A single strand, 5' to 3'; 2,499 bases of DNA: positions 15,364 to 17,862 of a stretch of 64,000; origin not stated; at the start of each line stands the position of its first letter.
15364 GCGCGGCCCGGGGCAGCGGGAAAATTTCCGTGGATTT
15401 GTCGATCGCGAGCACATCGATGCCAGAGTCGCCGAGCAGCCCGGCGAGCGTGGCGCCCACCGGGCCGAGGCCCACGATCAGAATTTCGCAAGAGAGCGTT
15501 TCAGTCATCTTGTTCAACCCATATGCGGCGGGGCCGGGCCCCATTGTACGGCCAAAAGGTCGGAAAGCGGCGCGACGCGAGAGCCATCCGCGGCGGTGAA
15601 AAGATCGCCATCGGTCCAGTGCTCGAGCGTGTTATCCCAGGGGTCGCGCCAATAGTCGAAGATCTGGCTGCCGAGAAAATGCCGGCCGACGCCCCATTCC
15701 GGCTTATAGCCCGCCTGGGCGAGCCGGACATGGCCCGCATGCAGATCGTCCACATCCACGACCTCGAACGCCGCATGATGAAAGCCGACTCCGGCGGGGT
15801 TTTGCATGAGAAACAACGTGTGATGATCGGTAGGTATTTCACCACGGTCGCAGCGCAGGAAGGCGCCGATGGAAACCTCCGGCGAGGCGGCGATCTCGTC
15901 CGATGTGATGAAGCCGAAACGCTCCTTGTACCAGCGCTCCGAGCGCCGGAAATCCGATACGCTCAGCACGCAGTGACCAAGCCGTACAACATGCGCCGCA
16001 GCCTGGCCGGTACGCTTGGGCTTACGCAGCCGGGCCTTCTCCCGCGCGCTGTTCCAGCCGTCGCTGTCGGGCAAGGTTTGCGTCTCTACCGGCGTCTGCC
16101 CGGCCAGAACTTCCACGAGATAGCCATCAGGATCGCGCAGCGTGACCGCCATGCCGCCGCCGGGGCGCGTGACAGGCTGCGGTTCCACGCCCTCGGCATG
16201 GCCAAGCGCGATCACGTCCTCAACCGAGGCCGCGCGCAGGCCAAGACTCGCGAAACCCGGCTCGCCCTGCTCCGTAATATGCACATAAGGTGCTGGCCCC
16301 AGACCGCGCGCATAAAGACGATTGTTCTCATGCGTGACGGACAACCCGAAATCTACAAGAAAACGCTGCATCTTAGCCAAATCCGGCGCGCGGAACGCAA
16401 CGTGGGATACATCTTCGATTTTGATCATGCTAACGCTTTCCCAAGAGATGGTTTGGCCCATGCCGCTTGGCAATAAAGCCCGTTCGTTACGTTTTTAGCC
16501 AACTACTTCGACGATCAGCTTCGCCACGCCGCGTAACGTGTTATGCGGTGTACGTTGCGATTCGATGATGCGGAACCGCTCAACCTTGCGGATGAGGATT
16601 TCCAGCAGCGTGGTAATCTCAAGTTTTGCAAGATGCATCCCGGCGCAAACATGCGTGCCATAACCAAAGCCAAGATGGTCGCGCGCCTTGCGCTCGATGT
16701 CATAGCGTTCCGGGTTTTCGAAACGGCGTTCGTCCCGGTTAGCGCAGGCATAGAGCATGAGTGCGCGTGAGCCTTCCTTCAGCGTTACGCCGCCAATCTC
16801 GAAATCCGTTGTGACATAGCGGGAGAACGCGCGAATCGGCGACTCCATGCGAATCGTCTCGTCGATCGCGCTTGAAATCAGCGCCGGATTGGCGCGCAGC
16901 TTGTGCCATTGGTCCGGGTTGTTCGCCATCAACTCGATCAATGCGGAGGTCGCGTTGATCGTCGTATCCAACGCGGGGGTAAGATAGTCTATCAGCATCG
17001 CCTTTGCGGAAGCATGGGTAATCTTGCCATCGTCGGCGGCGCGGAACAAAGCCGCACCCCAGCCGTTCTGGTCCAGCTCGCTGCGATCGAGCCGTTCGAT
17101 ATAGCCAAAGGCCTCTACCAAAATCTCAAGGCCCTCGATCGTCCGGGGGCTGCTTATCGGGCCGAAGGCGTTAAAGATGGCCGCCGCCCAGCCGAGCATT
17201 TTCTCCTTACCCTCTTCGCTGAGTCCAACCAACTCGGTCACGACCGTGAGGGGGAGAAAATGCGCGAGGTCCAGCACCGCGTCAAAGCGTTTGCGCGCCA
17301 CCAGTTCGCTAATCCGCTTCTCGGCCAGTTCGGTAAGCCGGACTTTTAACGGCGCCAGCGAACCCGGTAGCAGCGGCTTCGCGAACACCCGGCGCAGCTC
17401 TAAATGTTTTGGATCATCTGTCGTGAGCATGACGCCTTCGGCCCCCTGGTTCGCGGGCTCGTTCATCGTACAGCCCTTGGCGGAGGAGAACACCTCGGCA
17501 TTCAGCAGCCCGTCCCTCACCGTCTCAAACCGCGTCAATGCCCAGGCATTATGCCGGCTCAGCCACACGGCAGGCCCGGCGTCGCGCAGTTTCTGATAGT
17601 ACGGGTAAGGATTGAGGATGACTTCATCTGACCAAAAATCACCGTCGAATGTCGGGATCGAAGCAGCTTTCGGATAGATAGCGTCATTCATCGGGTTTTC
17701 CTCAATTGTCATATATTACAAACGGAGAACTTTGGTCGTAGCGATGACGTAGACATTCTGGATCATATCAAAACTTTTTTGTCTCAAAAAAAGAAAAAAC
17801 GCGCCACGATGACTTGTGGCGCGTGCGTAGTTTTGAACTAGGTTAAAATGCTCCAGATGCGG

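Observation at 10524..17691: Intact operon suggesting an undescribed ring-cleavage route ending in a BKACE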

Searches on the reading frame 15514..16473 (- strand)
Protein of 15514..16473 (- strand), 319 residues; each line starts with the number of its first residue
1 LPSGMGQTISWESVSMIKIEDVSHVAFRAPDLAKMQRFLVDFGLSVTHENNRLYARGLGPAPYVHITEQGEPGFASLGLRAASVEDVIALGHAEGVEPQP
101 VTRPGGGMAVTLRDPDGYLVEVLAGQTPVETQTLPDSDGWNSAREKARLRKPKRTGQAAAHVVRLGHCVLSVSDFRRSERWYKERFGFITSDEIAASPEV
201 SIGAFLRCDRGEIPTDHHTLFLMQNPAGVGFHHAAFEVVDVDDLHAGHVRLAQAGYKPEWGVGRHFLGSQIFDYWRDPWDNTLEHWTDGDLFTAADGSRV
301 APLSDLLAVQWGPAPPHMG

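Call 3: search_protein_families(library=pfam, proteins=[window:15514-16473:-])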
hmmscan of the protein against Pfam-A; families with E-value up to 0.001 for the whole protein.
window:15514-16473:- (319 aa): 2 families
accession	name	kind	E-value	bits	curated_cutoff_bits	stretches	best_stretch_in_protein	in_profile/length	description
PF00903.31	Glyoxalase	-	1.5e-19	71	20.6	1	164-284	1-120/121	Glyoxalase/Bleomycin resistance protein/Dioxygenase superfamily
PF13669.12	Glyoxalase_4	-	4.3e-06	27.4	27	0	167-260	2-95/109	Glyoxalase/Bleomycin resistance protein/Dioxygenase superfamily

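Call 4: search_protein_families(library=ncbifam, proteins=[window:15514-16473:-])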
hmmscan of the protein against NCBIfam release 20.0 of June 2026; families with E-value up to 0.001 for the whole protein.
window:15514-16473:- (319 aa): 6 families
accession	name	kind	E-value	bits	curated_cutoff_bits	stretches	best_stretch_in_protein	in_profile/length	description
TIGR02295.1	HpaD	equivalog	1.2e-20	73.9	321.4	1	19-289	2-261/298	3,4-dihydroxyphenylacetate 2,3-dioxygenase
TIGR03211.1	catechol_2_3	equivalog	4.4e-15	55.7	320.2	1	20-293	3-270/303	catechol 2,3-dioxygenase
TIGR03213.1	23dbph12diox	equivalog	1.5e-11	44.3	366.45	1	164-285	142-261/287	biphenyl-2,3-diol 1,2-dioxygenase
NF045631.1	exdiol_diox_HsaC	equivalog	7.1e-07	28.6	450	1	165-290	141-270/296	iron-dependent extradiol dioxygenase HsaC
NF050075.1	SMU1112c_YaeR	equivalog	5.5e-05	23.4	140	0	165-245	4-87/125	SMU1112c/YaeR family gloxylase I-like metalloprotein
NF050074.1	glyox_I_GloA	exception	8.2e-05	22.8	165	0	166-257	3-92/121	lactoylglutathione lyase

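Call 40: search_solved_structures(query=window:15514-16473:-, max_evalue=0.00001)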
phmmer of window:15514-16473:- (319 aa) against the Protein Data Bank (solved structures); distinct sequences matched with E-value up to 0.00001: 2.
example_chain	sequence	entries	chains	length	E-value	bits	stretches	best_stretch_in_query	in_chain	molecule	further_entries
3b59_A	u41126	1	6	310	1.6e-11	47.1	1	163-287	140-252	Glyoxalase/bleomycin resistance protein/dioxygenase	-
1dhy_A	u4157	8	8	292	7.7e-06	28.5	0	165-277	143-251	2,3-DIHYDROXYBIPHENYL 1,2-DIOXYGENASE | 2,3-DIHYDROXYBIPHENYL-1,2-DIOXYGENASE | 2,3-Dihydroxybiphenyl dioxygenase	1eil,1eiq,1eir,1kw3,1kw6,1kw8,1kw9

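Call 47: search_dna_similar(query=window:15514-16473:-, collection=plasmids, mode=protein, max_rows=25)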
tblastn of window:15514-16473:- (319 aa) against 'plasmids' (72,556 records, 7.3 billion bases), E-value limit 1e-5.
Records with a match: 212; places in all: 268; records where one place covers at least 80% of the query: 172.
Best place of each record, by identity: <60% 212.
By first word of the organism name: Streptomyces 35; Burkholderia 25; Rhizobium 16; Novosphingobium 14; Bradyrhizobium 13; Cupriavidus 9; Rhodococcus 9; Paraburkholderia 7; Caballeronia 7; Roseomonas 5; and 45 more.
By predicted mobility (MOB-suite, as given by PLSDB): non-mobilizable 134; conjugative 41; mobilizable 37.
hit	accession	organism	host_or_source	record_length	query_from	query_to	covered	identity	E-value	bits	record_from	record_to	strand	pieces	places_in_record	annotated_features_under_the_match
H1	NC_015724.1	Cupriavidus necator N-1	soil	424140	2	315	98%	40.1%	2e-62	221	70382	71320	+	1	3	VOC family protein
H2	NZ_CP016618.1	Microvirga ossetica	Vicia alpestris,cell culture,nodules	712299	16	316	94%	40.9%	3e-60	214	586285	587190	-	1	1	VOC family protein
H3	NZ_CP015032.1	Burkholderia cenocepacia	Homo sapiens,nasal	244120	8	313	96%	39.7%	2e-55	200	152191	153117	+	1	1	VOC family protein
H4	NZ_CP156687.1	Burkholderia stagnalis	Bacterial cells,soils collected in ...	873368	18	316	94%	39.9%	2e-57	206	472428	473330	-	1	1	VOC family protein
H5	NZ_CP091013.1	Burkholderia cenocepacia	-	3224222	18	316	94%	39.7%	2e-57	206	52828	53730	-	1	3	none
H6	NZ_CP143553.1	Burkholderia multivorans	Homo sapiens,bronchoalveolar lavage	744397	18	316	94%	39.6%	2e-57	206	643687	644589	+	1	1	VOC family protein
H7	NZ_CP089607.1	Rhodococcus qingshengii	cell culture,activated sludge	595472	16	313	93%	39.2%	8e-52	190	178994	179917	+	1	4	VOC family protein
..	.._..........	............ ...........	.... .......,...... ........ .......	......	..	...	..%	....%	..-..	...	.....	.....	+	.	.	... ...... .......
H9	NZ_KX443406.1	Prescottella equi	Homo sapiens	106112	16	313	93%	38.6%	4e-48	179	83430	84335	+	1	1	VOC family protein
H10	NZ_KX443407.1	Prescottella equi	Homo sapiens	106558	16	313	93%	38.6%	4e-48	179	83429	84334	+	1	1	VOC family protein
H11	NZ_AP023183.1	Paraburkholderia sp. PGU19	Physopelta gutta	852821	18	316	94%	37.8%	6e-54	196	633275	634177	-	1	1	VOC family protein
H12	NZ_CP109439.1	Streptomyces sp. NBC_01483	-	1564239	16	313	93%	37.8%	1e-47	178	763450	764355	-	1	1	none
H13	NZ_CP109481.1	Streptomyces sp. NBC_01450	-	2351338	16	313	93%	37.8%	2e-47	177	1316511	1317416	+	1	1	none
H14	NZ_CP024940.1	Paraburkholderia hospita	soil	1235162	18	316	94%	37.5%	2e-53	195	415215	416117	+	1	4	record has no annotation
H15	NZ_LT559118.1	Nonomuraea gerenzanensis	-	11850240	16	313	93%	37.6%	1e-52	192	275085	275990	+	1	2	none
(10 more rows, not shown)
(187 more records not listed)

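Call 48: get_annotated_region(hit=H1, flank=7000)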
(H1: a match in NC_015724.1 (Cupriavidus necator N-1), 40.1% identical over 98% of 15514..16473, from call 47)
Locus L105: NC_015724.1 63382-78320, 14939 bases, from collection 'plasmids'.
description: Cupriavidus necator N-1 plasmid pBB2, complete sequence
organism: Cupriavidus necator N-1 (NCBI taxid 1042878)
taxonomy: Bacteria; Pseudomonadota; Betaproteobacteria; Burkholderiales; Burkholderiaceae; Cupriavidus; Cupriavidus necator; Cupriavidus necator N-1
host: -; source: soil; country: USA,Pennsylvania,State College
typing (MOB-suite, as given by PLSDB): non-mobilizable; mating-pair formation MPF_T
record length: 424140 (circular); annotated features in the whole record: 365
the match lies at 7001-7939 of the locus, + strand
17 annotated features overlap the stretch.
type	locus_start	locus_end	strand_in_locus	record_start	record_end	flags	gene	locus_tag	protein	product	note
CDS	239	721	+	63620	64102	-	-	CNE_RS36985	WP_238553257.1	ATP-binding cassette domain-containing protein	-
CDS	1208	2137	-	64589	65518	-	-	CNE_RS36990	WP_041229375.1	LysR family transcriptional regulator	-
CDS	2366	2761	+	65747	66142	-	-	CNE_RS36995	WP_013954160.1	nuclear transport factor 2 family protein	-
CDS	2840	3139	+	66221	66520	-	-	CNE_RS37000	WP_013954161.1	putative quinol monooxygenase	-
CDS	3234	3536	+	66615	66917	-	-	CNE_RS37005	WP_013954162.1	putative quinol monooxygenase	-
CDS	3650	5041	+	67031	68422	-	-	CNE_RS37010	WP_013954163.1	MFS transporter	GO:0055085 - transmembrane transport [Evidence IEA]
CDS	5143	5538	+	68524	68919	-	-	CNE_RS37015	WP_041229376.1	nuclear transport factor 2 family protein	-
CDS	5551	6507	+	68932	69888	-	-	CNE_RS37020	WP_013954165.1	fumarylacetoacetate hydrolase family protein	-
CDS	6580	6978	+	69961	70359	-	-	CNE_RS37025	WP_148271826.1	cupin domain-containing protein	-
CDS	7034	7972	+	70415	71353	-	-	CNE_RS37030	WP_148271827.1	VOC family protein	-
CDS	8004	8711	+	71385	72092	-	-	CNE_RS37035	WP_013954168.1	fumarylacetoacetate hydrolase family protein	-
CDS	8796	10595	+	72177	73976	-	-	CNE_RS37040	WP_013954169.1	amidohydrolase family protein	-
CDS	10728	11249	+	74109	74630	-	-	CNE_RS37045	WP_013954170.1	hypothetical protein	-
CDS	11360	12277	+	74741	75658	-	-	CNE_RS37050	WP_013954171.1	porin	-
CDS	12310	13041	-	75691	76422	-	-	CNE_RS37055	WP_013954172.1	GntR family transcriptional regulator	-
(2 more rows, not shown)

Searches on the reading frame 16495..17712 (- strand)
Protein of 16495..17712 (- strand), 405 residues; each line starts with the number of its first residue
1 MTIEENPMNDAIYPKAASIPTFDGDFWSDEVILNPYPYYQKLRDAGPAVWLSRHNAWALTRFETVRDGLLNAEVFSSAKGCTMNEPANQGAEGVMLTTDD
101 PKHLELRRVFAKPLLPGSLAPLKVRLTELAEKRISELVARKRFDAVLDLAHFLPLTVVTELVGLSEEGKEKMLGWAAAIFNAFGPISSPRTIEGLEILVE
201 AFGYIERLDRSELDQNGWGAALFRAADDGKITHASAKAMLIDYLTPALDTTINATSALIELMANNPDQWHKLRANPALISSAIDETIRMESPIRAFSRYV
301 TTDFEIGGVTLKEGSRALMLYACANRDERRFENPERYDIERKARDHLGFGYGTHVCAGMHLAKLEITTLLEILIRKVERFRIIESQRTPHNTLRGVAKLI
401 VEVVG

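Call 3: search_protein_families(library=pfam, proteins=[window:16495-17712:-])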
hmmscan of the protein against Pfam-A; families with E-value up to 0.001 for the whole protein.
window:16495-17712:- (405 aa): 1 family
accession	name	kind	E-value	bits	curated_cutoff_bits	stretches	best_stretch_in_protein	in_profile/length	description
PF00067.27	p450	-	1.5e-23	83.8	22.8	1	226-391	252-444/462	Cytochrome P450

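Call 4: search_protein_families(library=ncbifam, proteins=[window:16495-17712:-])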
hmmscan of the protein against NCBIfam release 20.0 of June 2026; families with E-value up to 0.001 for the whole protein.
window:16495-17712:- (405 aa): 9 families
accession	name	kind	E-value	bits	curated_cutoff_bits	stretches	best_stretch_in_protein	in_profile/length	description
NF041177.1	Cyp119_Thmprot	equivalog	9.1e-40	136.6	680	1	36-403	2-366/368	cytochrome P450 Cyp119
TIGR04538.1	P450_cycloAA_1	subfamily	9.5e-40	136.6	500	1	27-400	3-391/395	cytochrome P450, cyclodipeptide synthase-associated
NF041802.1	P450_SolI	exception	2e-36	125.4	850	1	95-401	109-420/424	solanimycin biosynthesis cytochrome P450 SolI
TIGR04515.1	P450_rel_GT_act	subfamily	1.8e-35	123.1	343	1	35-377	33-359/386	P450-derived glycosyltransferase activator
TIGR04458.1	CYP450_TxtE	equivalog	8.4e-31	107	500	1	30-381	8-379/403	4-nitrotryptophan synthase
NF045816.1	PentlenlactSyn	equivalog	6.8e-27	94.2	700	1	36-383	16-372/396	pentalenolactone synthase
NF045812.1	PentlenOxigase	equivalog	4.2e-08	32.5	800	1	261-374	285-406/444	pentalenene oxygenase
NF050147.1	aminopyruv_ApyO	equivalog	2.4e-07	29.7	525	1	264-378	275-394/444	RiPP biosynthesis cytochrome P450 ApyO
NF051859.1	AlbFlvMonOxTrpSyn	equivalog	0.0005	18.8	700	0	280-387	321-437/457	bifunctional albaflavenone monooxygenase/terpene synthase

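Call 42: search_solved_structures(query=window:16495-17712:-, max_evalue=1e-30)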
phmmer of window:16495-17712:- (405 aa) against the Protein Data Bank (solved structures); distinct sequences matched with E-value up to 1e-30: 139 (the best 60 are shown).
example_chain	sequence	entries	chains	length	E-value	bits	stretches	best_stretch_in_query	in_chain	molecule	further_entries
9g9q_A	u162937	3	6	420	2.8e-76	260.2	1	12-398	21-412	Cytochrome P450 CYP199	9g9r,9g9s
2fr7_A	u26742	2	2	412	5e-74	252.8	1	17-402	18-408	putative cytochrome P450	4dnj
4dnz_A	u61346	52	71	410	8.8e-72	245.4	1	7-402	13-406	Cytochrome P450 | CYP199A4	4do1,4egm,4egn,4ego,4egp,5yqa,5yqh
7n60_A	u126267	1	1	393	1.7e-71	244.4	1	25-402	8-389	Cytochrome P450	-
8gly_A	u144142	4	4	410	6e-71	242.7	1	7-402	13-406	Cytochrome P450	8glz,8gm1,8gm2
7reh_A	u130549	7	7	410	6e-71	242.7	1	7-402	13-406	Cytochrome P450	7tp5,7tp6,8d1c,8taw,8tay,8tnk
8g35_A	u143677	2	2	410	6e-71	242.7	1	7-402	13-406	Cytochrome P450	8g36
7tnf_A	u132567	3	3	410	8.2e-71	242.2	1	7-402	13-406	Cytochrome P450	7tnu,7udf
9dxw_A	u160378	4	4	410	1.1e-70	241.7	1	7-402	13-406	Cytochrome P450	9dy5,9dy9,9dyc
5kdb_A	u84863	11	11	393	1.2e-70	241.7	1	25-402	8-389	Cytochrome P450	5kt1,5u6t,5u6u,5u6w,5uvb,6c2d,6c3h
8hgc_A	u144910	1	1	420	1.2e-70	241.6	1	7-402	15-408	Cytochrome P450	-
8ws4_A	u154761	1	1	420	1.2e-70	241.6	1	7-402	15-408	Cytochrome P450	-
8vf3_A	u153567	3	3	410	1.6e-70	241.3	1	7-402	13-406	Cytochrome P450 enzyme (CYP199A4) | Cytochrome P450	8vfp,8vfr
8hgb_A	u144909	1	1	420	1.7e-70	241.2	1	7-402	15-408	Cytochrome P450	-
8vf0_A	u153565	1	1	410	4.1e-70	239.9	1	7-402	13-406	Cytochrome P450 enzyme (CYP199A4)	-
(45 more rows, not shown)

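Call 57: search_solved_structures(query=window:16495-17712:-, max_evalue=1e-71, show_alignments=3)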
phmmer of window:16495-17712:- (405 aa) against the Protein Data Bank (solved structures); distinct sequences matched with E-value up to 1e-71: 3.
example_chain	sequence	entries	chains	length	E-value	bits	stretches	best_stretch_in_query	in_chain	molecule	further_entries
9g9q_A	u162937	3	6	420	2.8e-76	260.2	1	12-398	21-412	Cytochrome P450 CYP199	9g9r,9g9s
2fr7_A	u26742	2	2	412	5e-74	252.8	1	17-402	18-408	putative cytochrome P450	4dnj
4dnz_A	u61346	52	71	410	8.8e-72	245.4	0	7-402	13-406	Cytochrome P450 | CYP199A4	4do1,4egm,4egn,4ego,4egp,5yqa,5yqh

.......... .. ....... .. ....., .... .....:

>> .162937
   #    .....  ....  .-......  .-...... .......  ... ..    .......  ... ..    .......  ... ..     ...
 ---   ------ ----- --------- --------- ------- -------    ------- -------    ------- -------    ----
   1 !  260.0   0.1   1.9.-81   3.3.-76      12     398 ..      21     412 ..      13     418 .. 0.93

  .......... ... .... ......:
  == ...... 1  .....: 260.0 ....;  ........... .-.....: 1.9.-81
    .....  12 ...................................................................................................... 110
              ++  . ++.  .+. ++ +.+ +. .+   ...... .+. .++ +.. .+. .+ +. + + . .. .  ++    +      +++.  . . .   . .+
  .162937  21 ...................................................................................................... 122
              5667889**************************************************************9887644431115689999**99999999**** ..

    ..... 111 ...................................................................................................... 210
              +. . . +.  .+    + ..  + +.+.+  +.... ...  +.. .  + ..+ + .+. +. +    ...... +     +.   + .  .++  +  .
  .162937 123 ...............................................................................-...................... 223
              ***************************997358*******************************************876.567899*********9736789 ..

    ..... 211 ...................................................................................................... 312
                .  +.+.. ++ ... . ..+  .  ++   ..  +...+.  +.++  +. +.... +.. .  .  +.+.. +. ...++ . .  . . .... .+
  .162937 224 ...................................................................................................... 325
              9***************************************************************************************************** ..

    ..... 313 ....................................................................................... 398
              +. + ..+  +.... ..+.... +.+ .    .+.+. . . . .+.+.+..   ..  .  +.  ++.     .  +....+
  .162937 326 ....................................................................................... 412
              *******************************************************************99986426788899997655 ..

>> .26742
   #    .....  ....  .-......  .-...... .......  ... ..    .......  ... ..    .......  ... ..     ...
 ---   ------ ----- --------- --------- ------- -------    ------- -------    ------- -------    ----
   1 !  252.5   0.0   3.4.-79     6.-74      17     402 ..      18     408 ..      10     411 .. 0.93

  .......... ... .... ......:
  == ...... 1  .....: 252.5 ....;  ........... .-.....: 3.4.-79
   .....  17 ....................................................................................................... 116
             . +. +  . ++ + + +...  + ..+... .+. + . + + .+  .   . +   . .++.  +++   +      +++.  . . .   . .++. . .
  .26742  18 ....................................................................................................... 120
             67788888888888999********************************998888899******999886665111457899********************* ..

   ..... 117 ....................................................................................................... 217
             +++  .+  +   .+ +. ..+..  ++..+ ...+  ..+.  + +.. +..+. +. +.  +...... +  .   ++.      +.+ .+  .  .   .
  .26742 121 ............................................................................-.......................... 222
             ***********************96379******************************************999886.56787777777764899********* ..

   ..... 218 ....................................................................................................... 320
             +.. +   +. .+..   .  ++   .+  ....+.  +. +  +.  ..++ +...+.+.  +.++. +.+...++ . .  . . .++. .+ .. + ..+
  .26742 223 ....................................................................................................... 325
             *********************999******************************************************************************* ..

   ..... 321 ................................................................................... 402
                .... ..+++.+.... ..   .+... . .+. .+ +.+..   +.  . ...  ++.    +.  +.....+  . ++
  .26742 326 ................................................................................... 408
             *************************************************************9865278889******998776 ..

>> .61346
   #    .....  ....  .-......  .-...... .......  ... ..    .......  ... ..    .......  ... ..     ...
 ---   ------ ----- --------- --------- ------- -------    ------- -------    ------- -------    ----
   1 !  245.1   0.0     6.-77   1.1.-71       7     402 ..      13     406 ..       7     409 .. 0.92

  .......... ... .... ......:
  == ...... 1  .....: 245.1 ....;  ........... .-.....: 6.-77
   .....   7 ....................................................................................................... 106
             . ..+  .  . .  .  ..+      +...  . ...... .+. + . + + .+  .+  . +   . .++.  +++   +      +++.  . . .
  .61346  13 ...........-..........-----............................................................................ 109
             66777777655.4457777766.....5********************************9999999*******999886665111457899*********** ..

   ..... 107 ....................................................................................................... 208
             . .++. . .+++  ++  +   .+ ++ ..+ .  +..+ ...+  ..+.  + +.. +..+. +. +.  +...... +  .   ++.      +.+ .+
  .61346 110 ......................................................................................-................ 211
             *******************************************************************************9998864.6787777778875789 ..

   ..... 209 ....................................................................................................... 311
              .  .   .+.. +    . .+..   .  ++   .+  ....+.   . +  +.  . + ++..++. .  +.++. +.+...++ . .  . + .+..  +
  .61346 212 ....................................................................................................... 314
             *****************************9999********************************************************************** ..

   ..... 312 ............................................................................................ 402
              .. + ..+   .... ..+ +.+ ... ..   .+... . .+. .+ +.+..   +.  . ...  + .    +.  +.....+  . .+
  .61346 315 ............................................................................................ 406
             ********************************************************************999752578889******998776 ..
